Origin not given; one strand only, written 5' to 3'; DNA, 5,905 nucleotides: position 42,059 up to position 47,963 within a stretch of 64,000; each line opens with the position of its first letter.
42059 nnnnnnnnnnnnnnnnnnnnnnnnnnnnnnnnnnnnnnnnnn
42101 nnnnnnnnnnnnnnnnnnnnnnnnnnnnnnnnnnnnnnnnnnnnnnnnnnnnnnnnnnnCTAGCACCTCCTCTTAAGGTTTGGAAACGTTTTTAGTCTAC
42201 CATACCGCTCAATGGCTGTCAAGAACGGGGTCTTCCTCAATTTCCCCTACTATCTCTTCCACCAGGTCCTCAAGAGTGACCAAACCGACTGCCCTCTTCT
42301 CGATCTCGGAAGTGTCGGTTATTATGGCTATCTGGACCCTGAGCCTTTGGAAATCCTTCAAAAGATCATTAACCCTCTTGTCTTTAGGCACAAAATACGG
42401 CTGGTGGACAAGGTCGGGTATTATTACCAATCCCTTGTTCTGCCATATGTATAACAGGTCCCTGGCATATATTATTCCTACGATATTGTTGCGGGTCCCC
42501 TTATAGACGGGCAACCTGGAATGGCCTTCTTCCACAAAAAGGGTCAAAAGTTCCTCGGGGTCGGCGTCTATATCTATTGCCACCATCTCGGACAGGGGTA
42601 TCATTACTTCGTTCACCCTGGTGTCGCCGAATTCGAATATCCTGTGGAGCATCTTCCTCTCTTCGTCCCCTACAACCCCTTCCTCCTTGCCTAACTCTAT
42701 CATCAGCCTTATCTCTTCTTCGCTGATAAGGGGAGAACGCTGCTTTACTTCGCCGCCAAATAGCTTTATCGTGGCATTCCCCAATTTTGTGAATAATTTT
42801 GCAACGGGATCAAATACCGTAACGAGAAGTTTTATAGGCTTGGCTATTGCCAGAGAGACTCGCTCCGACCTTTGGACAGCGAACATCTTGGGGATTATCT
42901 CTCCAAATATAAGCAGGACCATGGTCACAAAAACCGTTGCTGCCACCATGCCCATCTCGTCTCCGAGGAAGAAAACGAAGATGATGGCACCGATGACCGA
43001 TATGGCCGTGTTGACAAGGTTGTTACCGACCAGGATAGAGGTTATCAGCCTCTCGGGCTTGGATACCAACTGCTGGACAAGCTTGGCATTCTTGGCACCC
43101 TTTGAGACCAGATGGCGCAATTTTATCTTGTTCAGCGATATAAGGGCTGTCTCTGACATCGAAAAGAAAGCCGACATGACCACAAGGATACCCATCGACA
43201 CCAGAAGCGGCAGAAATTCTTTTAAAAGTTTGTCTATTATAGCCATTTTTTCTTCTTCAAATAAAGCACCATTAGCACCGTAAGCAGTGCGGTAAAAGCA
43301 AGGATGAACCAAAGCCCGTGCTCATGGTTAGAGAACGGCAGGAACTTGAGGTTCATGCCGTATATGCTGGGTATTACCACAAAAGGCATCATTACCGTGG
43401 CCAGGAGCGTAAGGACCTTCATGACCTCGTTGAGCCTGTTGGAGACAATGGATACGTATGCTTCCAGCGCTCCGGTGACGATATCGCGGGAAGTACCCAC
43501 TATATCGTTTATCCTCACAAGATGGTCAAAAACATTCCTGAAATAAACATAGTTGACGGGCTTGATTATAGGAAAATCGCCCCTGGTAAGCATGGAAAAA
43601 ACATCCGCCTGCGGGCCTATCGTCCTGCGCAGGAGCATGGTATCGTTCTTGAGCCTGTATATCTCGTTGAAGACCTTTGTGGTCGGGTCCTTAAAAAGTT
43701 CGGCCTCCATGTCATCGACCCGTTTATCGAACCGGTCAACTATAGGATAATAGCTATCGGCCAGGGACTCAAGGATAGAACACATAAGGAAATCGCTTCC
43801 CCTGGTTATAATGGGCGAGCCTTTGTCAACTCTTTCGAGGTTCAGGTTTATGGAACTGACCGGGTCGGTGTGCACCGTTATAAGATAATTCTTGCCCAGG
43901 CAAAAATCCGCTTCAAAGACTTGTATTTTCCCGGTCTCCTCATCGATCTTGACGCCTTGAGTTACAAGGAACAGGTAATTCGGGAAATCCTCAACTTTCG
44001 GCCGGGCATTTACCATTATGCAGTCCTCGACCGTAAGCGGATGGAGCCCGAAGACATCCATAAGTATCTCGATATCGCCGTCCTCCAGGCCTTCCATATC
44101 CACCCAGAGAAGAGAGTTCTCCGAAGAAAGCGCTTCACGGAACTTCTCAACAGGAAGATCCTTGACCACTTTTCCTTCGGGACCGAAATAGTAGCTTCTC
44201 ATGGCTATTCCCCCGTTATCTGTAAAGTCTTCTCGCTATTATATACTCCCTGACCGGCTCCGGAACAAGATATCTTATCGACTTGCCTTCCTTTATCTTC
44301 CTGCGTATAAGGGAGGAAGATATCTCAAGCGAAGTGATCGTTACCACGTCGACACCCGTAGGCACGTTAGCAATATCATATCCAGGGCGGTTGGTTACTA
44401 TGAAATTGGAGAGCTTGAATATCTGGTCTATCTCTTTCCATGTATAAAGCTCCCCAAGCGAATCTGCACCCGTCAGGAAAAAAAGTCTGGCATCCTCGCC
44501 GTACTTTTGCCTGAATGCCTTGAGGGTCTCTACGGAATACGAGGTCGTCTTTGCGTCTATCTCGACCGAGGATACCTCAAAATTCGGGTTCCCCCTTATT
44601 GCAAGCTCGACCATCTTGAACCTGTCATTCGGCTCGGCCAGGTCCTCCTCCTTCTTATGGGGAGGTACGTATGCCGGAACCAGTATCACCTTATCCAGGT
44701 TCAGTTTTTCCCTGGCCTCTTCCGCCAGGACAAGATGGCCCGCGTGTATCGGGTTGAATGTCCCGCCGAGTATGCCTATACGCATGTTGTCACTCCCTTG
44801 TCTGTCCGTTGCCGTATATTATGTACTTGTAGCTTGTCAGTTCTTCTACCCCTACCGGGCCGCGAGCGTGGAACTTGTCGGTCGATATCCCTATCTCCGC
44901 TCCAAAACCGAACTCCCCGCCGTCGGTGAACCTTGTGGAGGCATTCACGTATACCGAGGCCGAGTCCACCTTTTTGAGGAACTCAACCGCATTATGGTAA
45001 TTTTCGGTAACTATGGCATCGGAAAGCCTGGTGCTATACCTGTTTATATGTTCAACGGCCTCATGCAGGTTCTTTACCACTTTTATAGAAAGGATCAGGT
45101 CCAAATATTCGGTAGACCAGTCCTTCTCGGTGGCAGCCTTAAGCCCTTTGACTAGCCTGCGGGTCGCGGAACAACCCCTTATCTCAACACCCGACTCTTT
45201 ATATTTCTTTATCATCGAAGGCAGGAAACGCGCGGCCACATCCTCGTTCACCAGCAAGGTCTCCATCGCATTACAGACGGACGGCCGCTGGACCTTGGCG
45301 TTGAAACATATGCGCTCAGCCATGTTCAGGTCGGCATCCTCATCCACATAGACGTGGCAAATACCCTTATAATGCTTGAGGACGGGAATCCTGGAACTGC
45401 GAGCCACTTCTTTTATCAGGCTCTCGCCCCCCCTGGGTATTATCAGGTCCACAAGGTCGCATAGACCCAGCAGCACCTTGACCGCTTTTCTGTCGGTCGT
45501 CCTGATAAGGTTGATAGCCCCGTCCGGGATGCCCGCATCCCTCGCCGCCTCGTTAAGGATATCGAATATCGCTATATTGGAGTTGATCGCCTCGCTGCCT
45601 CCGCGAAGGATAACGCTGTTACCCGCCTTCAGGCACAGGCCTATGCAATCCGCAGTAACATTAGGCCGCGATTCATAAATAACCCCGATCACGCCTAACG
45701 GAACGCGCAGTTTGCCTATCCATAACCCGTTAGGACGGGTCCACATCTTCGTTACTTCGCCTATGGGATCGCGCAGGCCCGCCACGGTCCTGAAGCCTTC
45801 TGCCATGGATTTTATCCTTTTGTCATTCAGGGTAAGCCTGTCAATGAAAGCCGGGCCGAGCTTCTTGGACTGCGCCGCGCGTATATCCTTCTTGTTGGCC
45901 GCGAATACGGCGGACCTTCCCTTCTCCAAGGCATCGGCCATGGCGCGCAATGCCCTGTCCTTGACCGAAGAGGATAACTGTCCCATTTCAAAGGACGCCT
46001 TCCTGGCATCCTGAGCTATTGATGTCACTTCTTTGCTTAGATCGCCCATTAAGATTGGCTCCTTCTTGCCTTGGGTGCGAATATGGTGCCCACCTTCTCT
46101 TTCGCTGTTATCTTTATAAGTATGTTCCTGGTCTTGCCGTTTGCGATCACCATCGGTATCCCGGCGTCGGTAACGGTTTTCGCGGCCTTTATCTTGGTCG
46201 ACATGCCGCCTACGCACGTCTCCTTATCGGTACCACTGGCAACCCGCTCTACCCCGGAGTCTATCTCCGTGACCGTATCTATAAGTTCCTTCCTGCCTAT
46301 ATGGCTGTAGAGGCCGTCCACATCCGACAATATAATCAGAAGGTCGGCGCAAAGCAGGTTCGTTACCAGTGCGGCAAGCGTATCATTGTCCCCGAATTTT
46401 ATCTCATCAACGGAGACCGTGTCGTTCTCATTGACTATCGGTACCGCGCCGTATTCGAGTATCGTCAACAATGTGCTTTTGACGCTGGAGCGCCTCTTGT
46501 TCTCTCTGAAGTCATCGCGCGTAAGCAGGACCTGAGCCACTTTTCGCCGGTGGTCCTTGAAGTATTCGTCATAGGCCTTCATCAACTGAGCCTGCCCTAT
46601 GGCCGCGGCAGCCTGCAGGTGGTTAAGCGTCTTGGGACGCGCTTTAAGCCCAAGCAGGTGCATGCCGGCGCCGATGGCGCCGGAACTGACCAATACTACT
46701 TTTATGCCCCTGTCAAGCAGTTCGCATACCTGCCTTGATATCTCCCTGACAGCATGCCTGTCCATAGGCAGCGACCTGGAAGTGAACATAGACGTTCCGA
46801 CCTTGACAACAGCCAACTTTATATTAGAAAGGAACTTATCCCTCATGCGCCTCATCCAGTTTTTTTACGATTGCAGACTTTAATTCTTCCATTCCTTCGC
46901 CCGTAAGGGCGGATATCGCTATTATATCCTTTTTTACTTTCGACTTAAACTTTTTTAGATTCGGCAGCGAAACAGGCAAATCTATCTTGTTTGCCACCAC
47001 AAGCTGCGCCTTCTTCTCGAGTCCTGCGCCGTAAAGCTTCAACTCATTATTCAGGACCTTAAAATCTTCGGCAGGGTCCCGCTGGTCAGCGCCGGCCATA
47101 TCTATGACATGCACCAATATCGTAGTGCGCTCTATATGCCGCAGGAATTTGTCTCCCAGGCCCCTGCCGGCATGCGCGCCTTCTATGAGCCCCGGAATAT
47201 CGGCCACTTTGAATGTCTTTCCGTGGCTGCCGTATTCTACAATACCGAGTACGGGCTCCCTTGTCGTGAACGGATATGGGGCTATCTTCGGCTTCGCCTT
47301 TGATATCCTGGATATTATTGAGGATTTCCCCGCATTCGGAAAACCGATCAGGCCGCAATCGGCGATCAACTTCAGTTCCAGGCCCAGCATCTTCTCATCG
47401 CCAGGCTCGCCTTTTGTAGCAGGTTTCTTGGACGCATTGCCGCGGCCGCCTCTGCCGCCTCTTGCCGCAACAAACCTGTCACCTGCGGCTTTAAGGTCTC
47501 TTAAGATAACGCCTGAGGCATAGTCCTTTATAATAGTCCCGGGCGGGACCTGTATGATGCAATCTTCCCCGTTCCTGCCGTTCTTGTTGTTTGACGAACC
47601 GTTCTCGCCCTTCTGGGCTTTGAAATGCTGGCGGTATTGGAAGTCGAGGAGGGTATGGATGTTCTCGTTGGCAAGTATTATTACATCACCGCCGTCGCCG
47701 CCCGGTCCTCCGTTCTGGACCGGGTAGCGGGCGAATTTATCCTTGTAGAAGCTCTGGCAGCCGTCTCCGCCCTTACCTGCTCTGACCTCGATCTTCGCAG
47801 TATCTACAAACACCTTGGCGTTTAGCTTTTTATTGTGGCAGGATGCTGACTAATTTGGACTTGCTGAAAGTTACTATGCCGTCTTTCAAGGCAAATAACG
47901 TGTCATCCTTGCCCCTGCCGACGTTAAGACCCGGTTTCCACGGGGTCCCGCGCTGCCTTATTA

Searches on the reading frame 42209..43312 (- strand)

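Call 92: search_protein_families(library=pfam, proteins=[window:42209-43312:-], max_evalue=0.001)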
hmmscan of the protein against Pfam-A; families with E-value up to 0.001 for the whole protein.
window:42209-43312:- (367 aa): 2 families
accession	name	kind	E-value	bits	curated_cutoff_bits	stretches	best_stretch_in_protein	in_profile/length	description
PF01595.25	CNNM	-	7.1e-57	192.4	28.4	1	42-218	5-181/181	Cyclin M transmembrane N-terminal domain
PF00571.33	CBS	-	2.1e-13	50.8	24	1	234-288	2-53/57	CBS domain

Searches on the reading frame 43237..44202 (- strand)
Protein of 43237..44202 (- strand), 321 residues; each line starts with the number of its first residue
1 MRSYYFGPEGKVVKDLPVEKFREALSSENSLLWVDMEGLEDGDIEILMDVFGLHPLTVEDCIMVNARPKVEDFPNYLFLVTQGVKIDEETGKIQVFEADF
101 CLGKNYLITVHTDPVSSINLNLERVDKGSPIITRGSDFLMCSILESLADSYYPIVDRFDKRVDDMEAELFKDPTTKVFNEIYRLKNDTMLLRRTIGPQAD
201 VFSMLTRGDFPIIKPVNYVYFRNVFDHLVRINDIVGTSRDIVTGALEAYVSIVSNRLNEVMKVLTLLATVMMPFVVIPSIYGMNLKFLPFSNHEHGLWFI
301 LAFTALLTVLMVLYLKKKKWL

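Call 92: search_protein_families(library=pfam, proteins=[window:43237-44202:-], max_evalue=0.001)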
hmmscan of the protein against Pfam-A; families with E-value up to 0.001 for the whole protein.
window:43237-44202:- (321 aa): 1 family
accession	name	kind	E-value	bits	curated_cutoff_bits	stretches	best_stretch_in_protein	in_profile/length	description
PF01544.23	CorA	-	8.5e-61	206.2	27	1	29-317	2-292/292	CorA-like Mg2+ transporter protein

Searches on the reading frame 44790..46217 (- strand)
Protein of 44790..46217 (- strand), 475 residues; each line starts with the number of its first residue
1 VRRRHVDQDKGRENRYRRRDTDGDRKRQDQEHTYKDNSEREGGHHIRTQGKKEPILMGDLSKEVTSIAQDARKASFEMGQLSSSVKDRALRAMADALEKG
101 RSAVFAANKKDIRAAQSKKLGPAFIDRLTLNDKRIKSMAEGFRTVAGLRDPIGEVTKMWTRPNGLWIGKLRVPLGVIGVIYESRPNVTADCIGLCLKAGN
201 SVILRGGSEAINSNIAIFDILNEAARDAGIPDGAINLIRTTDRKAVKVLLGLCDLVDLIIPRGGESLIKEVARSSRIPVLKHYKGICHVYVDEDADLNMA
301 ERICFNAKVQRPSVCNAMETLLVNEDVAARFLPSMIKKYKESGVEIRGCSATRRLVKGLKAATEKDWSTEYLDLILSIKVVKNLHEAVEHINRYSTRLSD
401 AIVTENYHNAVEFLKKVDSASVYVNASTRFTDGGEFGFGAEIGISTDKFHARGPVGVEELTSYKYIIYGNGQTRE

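Call 86: search_protein_families(library=pfam, proteins=[window:44790-46217:-], max_evalue=0.001)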
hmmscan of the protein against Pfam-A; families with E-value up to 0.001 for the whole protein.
window:44790-46217:- (475 aa): 1 family
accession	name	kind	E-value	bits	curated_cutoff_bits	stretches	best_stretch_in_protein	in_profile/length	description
PF00171.27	Aldedh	-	2.5e-27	96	23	2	62-341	29-295/461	Aldehyde dehydrogenase family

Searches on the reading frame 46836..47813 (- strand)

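Call 86: search_protein_families(library=pfam, proteins=[window:46836-47813:-], max_evalue=0.001)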
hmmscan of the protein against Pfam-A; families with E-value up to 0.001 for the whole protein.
window:46836-47813:- (325 aa): 4 families
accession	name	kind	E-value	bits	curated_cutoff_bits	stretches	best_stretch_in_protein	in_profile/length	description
PF01018.28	GTP1_OBG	-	2.1e-46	157.8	27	1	3-149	1-155/155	GTP1/OBG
PF01926.29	MMR_HSR1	-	8.4e-25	87.5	21.9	1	153-276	2-113/113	50S ribosome-binding GTPase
PF02421.24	FeoB_N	-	2.8e-09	37.1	27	1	154-315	4-156/156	Ferrous iron transport protein B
PF16897.10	MMR_HSR1_Xtn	-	5e-05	23.7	35.2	1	270-320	58-105/106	C-terminal region of MMR_HSR1 domain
